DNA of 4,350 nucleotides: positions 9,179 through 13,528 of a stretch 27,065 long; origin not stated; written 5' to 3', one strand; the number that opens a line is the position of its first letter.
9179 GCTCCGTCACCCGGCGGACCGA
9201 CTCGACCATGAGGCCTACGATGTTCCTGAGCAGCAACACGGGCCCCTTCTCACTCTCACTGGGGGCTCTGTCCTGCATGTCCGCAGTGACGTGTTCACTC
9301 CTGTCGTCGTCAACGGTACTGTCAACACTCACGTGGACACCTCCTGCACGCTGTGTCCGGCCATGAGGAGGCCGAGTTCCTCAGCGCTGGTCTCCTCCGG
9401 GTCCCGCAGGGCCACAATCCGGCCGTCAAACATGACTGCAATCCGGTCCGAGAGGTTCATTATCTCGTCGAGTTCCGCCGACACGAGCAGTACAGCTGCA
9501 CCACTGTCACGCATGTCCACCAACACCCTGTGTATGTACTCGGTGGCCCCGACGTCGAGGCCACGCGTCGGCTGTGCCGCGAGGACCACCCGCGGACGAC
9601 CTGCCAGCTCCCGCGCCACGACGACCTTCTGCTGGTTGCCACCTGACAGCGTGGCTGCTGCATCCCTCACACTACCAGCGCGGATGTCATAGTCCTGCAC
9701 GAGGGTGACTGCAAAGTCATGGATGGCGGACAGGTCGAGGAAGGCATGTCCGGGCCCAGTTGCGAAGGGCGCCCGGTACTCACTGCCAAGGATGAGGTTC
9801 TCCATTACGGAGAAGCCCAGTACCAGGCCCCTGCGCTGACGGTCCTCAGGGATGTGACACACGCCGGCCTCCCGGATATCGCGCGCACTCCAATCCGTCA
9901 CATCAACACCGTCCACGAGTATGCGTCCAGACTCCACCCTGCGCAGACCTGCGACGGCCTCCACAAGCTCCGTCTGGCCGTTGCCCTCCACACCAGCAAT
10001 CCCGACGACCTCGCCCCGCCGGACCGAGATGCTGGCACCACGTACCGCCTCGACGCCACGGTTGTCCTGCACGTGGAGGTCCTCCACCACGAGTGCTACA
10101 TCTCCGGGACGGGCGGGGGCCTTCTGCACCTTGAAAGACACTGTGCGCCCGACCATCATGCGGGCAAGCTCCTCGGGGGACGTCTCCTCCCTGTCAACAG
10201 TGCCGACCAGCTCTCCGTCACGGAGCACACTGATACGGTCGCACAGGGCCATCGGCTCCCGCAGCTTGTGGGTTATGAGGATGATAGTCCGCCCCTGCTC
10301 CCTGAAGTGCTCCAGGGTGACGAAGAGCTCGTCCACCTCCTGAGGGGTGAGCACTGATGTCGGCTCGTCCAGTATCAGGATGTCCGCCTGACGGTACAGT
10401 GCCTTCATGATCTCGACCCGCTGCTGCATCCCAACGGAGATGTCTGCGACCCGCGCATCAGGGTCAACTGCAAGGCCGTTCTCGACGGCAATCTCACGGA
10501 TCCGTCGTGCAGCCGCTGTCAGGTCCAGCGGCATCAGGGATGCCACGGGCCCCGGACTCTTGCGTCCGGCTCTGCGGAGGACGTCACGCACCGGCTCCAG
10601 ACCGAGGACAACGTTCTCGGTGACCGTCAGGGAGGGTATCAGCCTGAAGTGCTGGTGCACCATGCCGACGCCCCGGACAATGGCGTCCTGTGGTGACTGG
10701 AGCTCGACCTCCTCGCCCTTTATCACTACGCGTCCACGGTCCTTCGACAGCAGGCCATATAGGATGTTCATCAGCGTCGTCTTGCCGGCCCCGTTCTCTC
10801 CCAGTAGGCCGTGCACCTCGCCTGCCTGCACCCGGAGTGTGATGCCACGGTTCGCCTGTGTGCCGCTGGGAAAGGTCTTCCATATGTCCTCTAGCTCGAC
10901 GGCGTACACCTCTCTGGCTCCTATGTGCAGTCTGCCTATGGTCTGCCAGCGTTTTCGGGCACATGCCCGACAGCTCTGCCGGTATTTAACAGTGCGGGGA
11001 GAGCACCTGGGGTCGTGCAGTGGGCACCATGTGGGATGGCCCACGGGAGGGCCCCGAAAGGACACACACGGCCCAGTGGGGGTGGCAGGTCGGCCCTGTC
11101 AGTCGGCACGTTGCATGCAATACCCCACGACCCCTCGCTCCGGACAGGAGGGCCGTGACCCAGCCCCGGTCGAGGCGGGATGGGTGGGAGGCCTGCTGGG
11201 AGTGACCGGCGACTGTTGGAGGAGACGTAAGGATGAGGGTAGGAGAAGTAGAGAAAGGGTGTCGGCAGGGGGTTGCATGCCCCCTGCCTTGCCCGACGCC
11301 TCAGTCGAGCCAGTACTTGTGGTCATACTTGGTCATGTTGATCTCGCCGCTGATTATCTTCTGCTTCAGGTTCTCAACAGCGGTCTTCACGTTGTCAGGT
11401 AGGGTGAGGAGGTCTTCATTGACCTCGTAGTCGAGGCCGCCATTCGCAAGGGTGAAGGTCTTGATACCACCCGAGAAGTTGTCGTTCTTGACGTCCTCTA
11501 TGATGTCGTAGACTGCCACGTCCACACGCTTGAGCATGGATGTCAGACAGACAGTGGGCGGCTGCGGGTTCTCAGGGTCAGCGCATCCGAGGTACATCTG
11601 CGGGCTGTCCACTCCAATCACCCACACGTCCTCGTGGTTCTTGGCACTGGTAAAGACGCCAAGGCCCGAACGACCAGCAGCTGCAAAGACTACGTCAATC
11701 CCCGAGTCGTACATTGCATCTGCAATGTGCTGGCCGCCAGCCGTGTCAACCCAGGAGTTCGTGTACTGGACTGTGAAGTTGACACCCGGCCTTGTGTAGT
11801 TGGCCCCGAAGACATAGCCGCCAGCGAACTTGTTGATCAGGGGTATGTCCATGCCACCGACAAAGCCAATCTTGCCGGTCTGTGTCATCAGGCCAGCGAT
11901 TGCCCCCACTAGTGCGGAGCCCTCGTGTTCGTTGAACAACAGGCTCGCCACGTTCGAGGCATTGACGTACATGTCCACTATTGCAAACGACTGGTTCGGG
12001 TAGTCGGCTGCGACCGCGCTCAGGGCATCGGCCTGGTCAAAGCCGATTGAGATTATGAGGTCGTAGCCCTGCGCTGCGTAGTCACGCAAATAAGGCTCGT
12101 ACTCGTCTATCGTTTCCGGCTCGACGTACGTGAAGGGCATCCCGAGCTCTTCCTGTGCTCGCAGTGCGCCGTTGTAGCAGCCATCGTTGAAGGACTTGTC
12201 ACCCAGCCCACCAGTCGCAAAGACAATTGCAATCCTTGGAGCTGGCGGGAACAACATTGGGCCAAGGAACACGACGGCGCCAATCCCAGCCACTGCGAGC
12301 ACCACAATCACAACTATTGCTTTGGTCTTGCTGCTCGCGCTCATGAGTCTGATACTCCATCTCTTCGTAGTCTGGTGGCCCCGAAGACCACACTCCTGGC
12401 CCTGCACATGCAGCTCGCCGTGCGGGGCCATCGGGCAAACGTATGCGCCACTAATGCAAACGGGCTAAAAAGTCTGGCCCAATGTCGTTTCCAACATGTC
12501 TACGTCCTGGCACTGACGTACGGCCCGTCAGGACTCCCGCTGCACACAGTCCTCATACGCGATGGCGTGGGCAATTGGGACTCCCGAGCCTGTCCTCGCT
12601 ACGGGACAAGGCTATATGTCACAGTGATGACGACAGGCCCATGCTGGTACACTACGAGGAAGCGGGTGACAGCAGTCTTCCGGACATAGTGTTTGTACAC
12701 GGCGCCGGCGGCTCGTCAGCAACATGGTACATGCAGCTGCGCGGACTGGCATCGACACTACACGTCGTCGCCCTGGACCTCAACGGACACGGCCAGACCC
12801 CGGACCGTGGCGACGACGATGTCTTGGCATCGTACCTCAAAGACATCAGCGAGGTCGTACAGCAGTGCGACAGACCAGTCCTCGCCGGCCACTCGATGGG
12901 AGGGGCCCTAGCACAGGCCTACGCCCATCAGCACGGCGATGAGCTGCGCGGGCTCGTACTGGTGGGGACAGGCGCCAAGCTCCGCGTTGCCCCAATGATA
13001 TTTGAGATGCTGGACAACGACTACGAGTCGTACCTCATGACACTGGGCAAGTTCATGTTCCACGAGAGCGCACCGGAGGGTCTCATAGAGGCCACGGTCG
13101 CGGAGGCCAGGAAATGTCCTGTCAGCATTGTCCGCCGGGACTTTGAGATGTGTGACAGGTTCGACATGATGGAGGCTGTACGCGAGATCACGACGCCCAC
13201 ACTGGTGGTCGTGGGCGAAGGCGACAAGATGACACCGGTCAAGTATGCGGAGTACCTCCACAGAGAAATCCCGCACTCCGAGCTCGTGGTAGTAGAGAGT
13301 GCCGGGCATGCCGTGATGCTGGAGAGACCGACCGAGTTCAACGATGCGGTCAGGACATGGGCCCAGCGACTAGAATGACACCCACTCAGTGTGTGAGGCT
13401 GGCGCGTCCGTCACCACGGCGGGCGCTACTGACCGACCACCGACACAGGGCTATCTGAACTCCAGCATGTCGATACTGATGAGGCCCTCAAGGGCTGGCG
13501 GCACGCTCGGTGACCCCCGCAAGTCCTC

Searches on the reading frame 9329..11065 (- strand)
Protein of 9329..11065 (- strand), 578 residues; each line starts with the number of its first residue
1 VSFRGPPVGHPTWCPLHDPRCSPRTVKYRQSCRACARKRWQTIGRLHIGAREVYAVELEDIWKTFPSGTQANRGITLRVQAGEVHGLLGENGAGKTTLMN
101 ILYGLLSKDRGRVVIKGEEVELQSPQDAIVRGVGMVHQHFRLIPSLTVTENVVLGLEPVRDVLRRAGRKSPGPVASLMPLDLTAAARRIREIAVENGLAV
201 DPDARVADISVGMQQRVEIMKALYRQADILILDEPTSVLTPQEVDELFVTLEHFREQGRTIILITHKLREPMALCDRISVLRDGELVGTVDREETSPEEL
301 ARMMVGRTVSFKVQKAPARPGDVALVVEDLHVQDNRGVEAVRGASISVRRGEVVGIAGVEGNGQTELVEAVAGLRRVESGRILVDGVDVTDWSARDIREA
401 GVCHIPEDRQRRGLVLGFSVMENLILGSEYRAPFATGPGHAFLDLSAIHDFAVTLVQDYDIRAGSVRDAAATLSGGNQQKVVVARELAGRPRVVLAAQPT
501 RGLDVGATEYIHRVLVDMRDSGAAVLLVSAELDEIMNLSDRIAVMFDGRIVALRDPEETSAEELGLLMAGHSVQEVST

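Call 19: search_protein_families(library=pfam, proteins=[window:9329-11065:-], max_evalue=0.001)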
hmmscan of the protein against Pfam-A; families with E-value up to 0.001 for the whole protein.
window:9329-11065:- (578 aa): 2 families
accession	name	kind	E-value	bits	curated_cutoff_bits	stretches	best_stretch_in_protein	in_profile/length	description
PF00005.33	ABC_tran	-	4e-50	170.4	25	2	74-237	3-137/137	ABC transporter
PF13304.12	AAA_21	-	3.9e-08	34.2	27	0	208-266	237-298/304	AAA domain, putative AbiEii toxin, Type IV TA system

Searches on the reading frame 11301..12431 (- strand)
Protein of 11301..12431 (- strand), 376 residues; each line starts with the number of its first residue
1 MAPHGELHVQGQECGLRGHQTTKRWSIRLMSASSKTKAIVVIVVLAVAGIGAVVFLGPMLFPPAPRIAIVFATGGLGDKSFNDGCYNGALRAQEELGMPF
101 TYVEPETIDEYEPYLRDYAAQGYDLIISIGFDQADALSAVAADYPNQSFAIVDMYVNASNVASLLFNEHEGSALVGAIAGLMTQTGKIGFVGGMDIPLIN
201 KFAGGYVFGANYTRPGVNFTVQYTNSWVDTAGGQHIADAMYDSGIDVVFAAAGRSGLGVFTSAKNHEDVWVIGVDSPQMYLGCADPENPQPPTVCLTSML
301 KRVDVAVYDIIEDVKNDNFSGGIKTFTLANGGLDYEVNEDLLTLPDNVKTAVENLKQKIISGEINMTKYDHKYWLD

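Call 19: search_protein_families(library=pfam, proteins=[window:11301-12431:-], max_evalue=0.001)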
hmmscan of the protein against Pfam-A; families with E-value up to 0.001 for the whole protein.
window:11301-12431:- (376 aa): 1 family
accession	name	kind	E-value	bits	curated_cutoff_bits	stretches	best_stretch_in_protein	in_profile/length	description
PF02608.20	Bmp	-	5.9e-63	213.1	24.1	1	69-367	5-298/301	ABC transporter substrate-binding protein PnrA-like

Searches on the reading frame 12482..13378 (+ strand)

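Call 19: search_protein_families(library=pfam, proteins=[window:12482-13378:+], max_evalue=0.001)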
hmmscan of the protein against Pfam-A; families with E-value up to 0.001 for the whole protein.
window:12482-13378:+ (298 aa): 11 families
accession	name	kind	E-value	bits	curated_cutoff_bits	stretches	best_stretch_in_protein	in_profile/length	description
PF12697.13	Abhydrolase_6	-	2e-30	107.5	26.3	1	69-289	1-217/217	Alpha/beta hydrolase family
PF00561.26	Abhydrolase_1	-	2.1e-26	93.5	25.8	2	69-190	3-126/245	alpha/beta hydrolase fold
PF12146.15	Hydrolase_4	-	2.4e-22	79.9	27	1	69-282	7-238/239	Serine aminopeptidase, S33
PF00975.26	Thioesterase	-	2.4e-09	38.2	26.4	1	69-290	3-222/226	Thioesterase domain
PF08386.16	Abhydrolase_4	-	2e-07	31.5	21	1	237-291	34-88/103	TAP-like protein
PF06821.19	Ser_hydrolase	-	7.7e-07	29.6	22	0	71-163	3-90/172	Serine hydrolase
PF20408.4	Abhydrolase_11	-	7.9e-07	29.4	27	1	69-162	5-106/193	Alpha/beta hydrolase domain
PF12695.13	Abhydrolase_5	-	8.2e-06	26.1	27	1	122-162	49-88/164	Alpha/beta hydrolase family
PF03959.19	FSH1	-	6.6e-05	23.1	21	0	134-278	105-201/211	Serine hydrolase (FSH1)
PF00326.27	Peptidase_S9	-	0.00013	22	22.6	0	221-279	129-190/213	Prolyl oligopeptidase family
PF07859.19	Abhydrolase_3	-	0.00028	21.1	25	1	129-279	70-209/210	alpha/beta hydrolase fold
